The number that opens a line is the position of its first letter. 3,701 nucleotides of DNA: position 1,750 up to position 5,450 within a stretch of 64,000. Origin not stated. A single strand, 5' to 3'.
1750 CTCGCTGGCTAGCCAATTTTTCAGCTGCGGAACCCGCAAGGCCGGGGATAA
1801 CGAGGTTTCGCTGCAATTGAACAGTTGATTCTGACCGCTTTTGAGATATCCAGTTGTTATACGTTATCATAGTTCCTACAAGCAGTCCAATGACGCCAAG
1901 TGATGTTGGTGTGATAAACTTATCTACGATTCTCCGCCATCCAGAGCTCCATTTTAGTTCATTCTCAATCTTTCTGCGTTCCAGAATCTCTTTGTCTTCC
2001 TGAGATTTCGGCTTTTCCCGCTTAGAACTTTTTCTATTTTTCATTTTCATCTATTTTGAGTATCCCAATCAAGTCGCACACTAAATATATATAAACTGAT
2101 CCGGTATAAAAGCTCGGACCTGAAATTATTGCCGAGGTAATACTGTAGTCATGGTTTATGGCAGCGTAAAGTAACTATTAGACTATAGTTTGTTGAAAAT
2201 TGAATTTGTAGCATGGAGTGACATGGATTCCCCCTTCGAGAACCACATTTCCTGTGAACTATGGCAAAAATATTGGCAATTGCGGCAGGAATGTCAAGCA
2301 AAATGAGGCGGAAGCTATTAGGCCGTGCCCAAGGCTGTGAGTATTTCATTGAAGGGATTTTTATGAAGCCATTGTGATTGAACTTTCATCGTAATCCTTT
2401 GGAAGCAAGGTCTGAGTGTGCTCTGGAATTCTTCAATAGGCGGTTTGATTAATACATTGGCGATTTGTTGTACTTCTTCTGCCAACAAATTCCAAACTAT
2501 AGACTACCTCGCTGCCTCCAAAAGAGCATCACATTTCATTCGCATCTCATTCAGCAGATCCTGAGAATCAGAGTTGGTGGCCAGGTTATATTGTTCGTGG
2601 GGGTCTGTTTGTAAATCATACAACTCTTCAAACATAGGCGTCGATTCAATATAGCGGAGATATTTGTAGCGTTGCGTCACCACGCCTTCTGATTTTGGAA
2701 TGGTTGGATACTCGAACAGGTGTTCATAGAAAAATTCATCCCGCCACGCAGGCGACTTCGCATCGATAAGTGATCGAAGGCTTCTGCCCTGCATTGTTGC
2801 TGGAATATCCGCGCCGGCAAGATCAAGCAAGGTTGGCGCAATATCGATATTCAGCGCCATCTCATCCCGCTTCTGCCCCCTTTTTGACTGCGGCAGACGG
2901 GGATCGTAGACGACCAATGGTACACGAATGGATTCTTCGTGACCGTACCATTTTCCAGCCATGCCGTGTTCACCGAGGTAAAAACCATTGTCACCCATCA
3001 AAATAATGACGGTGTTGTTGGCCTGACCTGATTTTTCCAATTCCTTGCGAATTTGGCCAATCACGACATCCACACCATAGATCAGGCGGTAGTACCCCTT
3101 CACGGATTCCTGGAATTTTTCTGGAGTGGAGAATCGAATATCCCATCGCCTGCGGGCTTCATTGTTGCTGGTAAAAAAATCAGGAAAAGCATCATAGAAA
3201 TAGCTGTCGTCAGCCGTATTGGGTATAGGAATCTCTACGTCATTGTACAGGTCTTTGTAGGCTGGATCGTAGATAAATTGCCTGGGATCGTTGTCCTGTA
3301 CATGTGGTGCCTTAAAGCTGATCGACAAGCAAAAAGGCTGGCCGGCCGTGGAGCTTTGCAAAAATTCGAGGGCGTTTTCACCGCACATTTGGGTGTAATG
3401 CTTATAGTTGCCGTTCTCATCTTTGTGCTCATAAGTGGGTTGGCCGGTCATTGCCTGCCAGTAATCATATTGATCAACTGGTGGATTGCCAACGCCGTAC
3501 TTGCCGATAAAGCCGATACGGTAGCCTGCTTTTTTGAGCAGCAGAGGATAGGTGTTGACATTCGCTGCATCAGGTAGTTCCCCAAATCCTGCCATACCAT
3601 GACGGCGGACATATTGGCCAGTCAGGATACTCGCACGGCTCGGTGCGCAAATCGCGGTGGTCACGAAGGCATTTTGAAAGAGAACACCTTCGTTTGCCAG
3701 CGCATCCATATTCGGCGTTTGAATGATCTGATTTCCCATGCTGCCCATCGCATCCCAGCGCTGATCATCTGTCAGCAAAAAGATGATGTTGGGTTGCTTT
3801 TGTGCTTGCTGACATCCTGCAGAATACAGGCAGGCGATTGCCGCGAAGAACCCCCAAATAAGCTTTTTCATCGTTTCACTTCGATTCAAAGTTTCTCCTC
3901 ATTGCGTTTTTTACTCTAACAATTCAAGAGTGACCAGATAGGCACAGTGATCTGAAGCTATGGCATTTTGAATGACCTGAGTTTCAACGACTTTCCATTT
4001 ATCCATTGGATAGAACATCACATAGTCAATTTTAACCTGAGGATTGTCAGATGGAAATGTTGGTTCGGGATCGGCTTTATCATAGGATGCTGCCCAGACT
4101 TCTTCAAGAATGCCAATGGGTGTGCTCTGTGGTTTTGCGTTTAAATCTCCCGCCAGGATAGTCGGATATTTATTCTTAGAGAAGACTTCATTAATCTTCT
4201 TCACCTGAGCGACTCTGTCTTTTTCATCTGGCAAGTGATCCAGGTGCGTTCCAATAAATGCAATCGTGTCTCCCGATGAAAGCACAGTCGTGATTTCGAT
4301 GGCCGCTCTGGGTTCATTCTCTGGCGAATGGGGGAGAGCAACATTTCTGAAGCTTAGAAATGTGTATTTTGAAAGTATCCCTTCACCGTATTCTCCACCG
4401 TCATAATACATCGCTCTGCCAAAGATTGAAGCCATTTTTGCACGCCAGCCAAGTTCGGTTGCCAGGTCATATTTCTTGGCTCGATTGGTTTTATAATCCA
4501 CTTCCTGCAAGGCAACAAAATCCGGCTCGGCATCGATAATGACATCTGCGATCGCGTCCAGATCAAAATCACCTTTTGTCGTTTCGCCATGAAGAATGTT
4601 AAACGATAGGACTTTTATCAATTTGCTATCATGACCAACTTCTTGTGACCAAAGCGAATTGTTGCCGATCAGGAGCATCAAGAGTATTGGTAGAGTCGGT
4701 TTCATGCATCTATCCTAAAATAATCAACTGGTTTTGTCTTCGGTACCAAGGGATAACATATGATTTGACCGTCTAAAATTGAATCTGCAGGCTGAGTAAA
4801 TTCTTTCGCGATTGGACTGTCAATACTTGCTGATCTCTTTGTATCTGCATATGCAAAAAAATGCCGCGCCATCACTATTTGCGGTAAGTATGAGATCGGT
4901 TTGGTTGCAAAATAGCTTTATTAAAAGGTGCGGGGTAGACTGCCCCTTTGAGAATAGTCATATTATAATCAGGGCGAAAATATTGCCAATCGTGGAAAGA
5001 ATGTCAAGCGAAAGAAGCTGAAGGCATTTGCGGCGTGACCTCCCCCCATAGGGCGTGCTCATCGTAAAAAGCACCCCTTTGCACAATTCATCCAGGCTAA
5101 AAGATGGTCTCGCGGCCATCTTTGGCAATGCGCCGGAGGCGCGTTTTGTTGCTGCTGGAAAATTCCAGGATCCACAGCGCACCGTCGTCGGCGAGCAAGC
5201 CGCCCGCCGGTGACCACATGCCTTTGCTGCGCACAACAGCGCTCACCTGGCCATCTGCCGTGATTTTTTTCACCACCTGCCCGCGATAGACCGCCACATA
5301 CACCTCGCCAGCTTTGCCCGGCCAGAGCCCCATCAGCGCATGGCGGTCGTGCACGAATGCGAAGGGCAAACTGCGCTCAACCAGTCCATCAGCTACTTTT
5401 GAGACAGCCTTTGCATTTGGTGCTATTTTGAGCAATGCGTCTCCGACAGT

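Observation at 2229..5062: Two paralogous ~110-nt intergenic elements, possibly encoding a conserved small hydrophobic peptide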

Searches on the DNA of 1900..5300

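Call 58: search_rna_families(source=window, start=1900, end=5300, threshold=evalue, max_evalue=1)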
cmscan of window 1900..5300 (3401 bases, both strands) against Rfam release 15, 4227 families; matches with E-value up to 1: 0.
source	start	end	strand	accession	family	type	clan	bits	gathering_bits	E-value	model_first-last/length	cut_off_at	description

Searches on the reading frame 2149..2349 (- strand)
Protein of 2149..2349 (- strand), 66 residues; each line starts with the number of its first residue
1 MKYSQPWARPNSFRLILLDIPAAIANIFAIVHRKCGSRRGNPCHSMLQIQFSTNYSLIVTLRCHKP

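Call 42: search_protein_families(library=pfam, proteins=[window:2149-2349:-], max_evalue=0.01)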
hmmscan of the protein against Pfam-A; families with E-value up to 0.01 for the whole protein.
window:2149-2349:- (66 aa): 0 families

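Call 64: search_protein_representatives(protein=window:2149-2349:-)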
Query: 66 residues. Proteins with E-value up to 0.001 (for the whole library): 0; up to 1e-10: 0; up to 1e-30: 0. The best 0 are listed.
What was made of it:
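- On Small protein gene (type I toxin or leader peptide): The 66-aa ORF has 0 hits in 1.84 billion proteins (call 64).
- Neither ORF has a Pfam hit (call 42), and the 66-aa ORF has 0 homologues in 1.84 billion representative proteins (call 64).
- Tried and rejected: Pfam on both ORFs, and HMMER on the 66-aa ORF against 1.84 billion proteins, gave nothing (calls 42, 64).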

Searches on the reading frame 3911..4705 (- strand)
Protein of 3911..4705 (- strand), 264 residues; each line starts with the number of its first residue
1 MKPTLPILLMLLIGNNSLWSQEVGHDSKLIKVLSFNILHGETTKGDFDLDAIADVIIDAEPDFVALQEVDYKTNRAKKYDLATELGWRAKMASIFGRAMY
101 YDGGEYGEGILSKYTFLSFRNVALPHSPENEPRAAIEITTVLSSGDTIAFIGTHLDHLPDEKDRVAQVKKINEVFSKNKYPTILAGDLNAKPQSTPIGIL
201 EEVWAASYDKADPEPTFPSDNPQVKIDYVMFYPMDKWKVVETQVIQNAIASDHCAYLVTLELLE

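Call 9: find_encoding_contigs(protein=window:3911-4705:-, flank=10000, max_places=6)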
Protein window:3911-4705:- (264 aa): 19 contigs read that carry it; 6 places shown.
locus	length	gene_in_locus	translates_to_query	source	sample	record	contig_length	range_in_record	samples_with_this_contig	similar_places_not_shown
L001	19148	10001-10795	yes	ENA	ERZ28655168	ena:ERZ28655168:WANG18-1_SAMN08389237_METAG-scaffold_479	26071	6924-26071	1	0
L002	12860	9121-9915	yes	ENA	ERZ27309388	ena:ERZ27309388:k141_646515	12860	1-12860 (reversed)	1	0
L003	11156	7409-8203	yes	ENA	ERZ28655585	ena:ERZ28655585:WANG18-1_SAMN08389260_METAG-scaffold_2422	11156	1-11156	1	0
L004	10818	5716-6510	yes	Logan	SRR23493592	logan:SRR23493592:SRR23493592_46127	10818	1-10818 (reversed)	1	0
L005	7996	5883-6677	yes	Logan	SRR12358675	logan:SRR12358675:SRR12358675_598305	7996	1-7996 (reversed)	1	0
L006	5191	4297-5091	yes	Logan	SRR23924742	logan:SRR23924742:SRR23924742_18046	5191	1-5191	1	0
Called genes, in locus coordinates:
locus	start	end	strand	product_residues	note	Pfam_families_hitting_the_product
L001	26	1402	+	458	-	PF00004:AAA (faint), PF00072:Response_reg, PF00158:Sigma54_activat, PF14532:Sigma54_activ_2, PF07728:AAA_5 (weak), PF25601:AAA_lid_14, PF02954:HTH_8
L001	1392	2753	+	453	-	PF02518:HATPase_c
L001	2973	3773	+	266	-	PF01040:UbiA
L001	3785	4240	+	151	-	PF02580:Tyr_Deacylase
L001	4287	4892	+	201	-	PF02545:Maf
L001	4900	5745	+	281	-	PF13413:HTH_25, PF13464:RodZ_C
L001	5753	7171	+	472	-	PF01225:Mur_ligase, PF08245:Mur_ligase_M, PF02875:Mur_ligase_C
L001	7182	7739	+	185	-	PF01424:R3H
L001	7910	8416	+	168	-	PF00210:Ferritin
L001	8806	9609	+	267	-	-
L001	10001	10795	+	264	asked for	PF03372:Exo_endo_phos, PF23226:Exo_endo_phos_PGAP2IP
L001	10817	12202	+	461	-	PF00884:Sulfatase, PF01663:Phosphodiest (weak), PF16347:SGSH_C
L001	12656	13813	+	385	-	-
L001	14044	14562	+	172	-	PF04403:PqiA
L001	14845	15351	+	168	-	-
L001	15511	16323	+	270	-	PF06283:ThuA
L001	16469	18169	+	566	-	PF00916:Sulfate_transp, PF01740:STAS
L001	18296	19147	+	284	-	?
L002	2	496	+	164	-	?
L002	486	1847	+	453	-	PF02518:HATPase_c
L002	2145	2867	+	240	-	PF01040:UbiA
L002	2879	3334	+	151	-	PF02580:Tyr_Deacylase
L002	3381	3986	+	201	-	PF02545:Maf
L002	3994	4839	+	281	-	PF13413:HTH_25, PF13464:RodZ_C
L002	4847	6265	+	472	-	PF01225:Mur_ligase, PF08245:Mur_ligase_M, PF02875:Mur_ligase_C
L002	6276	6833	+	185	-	PF01424:R3H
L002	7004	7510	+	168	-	PF00210:Ferritin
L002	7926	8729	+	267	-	-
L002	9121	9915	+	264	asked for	PF03372:Exo_endo_phos, PF23226:Exo_endo_phos_PGAP2IP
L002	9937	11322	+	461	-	PF00884:Sulfatase, PF01663:Phosphodiest (weak), PF16347:SGSH_C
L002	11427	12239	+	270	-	PF06283:ThuA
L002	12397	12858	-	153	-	?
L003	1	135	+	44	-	?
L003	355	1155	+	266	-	PF01040:UbiA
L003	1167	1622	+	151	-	PF02580:Tyr_Deacylase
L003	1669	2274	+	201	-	PF02545:Maf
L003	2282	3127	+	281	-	PF13413:HTH_25, PF13464:RodZ_C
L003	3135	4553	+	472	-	PF01225:Mur_ligase, PF08245:Mur_ligase_M, PF02875:Mur_ligase_C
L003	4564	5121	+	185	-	PF01424:R3H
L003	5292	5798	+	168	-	PF00210:Ferritin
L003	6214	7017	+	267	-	-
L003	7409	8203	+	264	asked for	PF03372:Exo_endo_phos, PF23226:Exo_endo_phos_PGAP2IP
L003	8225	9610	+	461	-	PF00884:Sulfatase, PF01663:Phosphodiest (weak), PF16347:SGSH_C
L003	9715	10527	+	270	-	PF06283:ThuA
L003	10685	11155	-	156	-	?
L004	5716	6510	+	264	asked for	PF03372:Exo_endo_phos, PF23226:Exo_endo_phos_PGAP2IP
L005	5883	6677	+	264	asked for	PF03372:Exo_endo_phos, PF23226:Exo_endo_phos_PGAP2IP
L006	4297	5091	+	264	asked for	PF03372:Exo_endo_phos, PF23226:Exo_endo_phos_PGAP2IP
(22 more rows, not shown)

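Call 16: find_homologous_proteins(query=window:3911-4705:-, max_evalue=1e-20)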
Query window:3911-4705:- (264 aa): 3568 proteins with E <= 1e-20 among 6417 candidates; the best 120 are listed.
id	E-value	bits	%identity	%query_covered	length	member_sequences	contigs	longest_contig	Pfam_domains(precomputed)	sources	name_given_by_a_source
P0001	2.4e-173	592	100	100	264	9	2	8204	PF03372.30,PF23226.2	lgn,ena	-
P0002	5.3e-140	483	80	100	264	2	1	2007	PF03372.30,PF23226.2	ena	-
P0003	1.6e-136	472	79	100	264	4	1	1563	PF03372.30,PF23226.2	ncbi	-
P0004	6.0e-133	460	75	100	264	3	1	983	PF03372.30,PF23226.2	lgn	-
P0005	8.3e-130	450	75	97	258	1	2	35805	PF03372.30,PF23226.2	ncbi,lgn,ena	-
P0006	8.3e-130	450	76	100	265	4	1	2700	PF03372.30,PF23226.2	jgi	jgi:endonuclease/exonuclease/phosphatase family metal-dependent hydrolase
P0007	3.9e-129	448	76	100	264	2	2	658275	PF03372.30,PF23226.2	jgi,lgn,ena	-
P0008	7.3e-129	447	74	100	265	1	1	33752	PF03372.30,PF23226.2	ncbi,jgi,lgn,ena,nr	ncbi:MAG: endonuclease/exonuclease/phosphatase family protein [Cyclobacteriaceae bacterium]|nr:endon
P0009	1.5e-128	446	79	92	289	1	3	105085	PF03372.30,PF23226.2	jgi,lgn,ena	-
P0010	5.8e-128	444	74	100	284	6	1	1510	PF03372.30,PF23226.2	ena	-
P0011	1.9e-127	442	74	100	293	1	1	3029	PF03372.30,PF23226.2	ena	-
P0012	3.1e-127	441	75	94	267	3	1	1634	PF03372.30,PF23226.2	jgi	jgi:endonuclease/exonuclease/phosphatase family metal-dependent hydrolase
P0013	4.1e-127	441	73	100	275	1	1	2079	PF03372.30,PF23226.2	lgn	-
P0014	4.2e-127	441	72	100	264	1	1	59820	PF03372.30,PF23226.2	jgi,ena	jgi:endonuclease/exonuclease/phosphatase family metal-dependent hydrolase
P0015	1.3e-126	439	74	100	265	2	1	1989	PF03372.30,PF23226.2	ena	-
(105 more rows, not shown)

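Call 19: find_encoding_contigs(protein=P0009, flank=6000, max_places=3)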
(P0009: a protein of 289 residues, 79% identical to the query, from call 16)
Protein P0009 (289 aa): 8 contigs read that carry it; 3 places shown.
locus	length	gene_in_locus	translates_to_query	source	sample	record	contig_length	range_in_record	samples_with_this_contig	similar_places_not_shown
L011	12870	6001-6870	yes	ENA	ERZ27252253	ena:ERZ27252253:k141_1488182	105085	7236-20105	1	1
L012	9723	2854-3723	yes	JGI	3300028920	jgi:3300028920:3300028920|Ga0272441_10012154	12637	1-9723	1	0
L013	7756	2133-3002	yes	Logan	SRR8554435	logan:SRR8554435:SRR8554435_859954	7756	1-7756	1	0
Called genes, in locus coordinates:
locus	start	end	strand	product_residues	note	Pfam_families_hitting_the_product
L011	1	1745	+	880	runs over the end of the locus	PF04945:YHS, PF19803:DUF6286 (faint), PF00403:HMA, PF00122:E1-E2_ATPase, PF00702:Hydrolase, PF08282:Hydrolase_3 (faint), PF12710:HAD (faint)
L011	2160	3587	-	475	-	PF00749:tRNA-synt_1c, PF19269:Anticodon_2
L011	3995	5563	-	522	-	PF08903:DUF1846, PF20921:DUF1846_C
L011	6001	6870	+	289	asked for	PF23226:Exo_endo_phos_PGAP2IP, PF03372:Exo_endo_phos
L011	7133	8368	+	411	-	PF03783:CsgG, PF13036:LpoB (weak)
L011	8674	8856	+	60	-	-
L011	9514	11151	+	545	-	PF00246:Peptidase_M14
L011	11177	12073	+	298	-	PF00892:EamA, PF05653:Mg_trans_NIPA (weak), PF00892:EamA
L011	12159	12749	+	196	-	PF00829:Ribosomal_L21p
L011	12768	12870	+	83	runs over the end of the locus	PF01016:Ribosomal_L27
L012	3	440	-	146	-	?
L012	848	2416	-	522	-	PF08903:DUF1846, PF20921:DUF1846_C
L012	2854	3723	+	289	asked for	PF23226:Exo_endo_phos_PGAP2IP, PF03372:Exo_endo_phos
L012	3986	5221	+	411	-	PF03783:CsgG, PF13036:LpoB (weak)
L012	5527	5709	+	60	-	-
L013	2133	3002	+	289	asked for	PF23226:Exo_endo_phos_PGAP2IP, PF03372:Exo_endo_phos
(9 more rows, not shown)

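Call 20: find_encoding_contigs(protein=P0007, flank=6000, max_places=3)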
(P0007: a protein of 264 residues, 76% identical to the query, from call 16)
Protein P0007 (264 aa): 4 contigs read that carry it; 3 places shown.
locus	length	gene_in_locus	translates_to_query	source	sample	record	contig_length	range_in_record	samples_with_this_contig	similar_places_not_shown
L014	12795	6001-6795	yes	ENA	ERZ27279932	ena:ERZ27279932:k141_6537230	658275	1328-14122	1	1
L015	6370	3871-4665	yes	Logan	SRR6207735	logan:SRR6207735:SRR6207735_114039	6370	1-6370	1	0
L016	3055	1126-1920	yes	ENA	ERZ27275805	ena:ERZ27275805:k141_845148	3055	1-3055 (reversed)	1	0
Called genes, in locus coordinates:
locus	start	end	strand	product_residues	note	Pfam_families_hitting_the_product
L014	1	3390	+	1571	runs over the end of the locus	?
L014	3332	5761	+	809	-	PF00912:Transgly, PF00905:Transpeptidase, PF06832:BiPBP_C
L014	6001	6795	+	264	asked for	PF23226:Exo_endo_phos_PGAP2IP, PF03372:Exo_endo_phos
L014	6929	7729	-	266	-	-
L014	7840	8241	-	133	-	PF24709:DUF7670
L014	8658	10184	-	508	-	PF07519:Tannase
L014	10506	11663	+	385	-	-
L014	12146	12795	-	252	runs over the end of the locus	PF00072:Response_reg, PF04397:LytTR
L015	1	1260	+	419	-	?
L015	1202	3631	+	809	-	PF00912:Transgly, PF00905:Transpeptidase, PF06832:BiPBP_C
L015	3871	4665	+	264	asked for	PF23226:Exo_endo_phos_PGAP2IP, PF03372:Exo_endo_phos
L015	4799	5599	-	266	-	-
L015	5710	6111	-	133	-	PF24709:DUF7670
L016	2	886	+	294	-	?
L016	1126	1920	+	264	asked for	PF23226:Exo_endo_phos_PGAP2IP, PF03372:Exo_endo_phos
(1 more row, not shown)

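Call 21: find_encoding_contigs(protein=P0002, flank=6000, max_places=3)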
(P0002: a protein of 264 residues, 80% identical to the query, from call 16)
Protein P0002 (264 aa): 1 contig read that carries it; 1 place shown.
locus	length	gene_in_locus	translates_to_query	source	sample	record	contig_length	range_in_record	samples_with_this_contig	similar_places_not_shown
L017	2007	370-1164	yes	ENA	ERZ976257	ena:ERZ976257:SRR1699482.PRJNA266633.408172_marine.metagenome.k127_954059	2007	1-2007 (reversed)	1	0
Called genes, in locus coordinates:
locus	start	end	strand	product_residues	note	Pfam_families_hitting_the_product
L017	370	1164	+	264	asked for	PF03372:Exo_endo_phos, PF23226:Exo_endo_phos_PGAP2IP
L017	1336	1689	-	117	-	PF18962:Por_Secre_tail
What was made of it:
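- Tried and rejected: EEP homologues of 76-80% identity sit in unrelated contexts (calls 19-21).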

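Call 42: search_protein_families(library=pfam, proteins=[L001:14845-15351:+, window:3911-4705:-], max_evalue=0.01)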
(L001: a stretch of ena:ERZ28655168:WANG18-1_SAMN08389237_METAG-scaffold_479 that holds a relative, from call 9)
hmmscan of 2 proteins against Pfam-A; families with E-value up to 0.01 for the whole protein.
L001:14845-15351:+ (168 aa): 0 families

window:3911-4705:- (264 aa): 2 families
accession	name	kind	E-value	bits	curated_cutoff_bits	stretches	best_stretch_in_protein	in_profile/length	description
PF03372.29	Exo_endo_phos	-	3.6e-17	63.3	24.5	1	33-253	1-225/225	Endonuclease/Exonuclease/phosphatase family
PF23226.1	Exo_endo_phos_PGAP2IP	-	4.6e-10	39.6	27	1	50-197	24-167/239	PGAP2IP, C-terminal nuclease-like domain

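Call 43: search_protein_families(library=padloc, proteins=[L001:14845-15351:+], max_evalue=0.01)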
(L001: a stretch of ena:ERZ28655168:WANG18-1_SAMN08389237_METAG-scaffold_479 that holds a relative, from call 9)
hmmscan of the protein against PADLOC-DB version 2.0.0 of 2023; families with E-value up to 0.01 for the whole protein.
L001:14845-15351:+ (168 aa): 0 families

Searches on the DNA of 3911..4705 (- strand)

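Call 48: search_dna_similar(query=L001:12204-15500:+, collection=plasmids, mode=distant, max_rows=8)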
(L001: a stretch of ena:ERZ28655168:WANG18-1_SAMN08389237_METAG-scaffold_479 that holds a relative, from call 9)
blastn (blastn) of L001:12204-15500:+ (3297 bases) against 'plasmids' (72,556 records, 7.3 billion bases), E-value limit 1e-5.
No match.

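Call 49: search_dna_similar(query=L001:12204-15500:+, collection=phages, mode=distant, max_rows=8)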
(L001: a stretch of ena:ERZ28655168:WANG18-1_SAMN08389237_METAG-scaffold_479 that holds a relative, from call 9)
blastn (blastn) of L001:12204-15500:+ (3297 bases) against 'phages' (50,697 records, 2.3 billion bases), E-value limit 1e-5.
No match.
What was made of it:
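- The islet has no match in the plasmid or phage collections (calls 48, 49).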
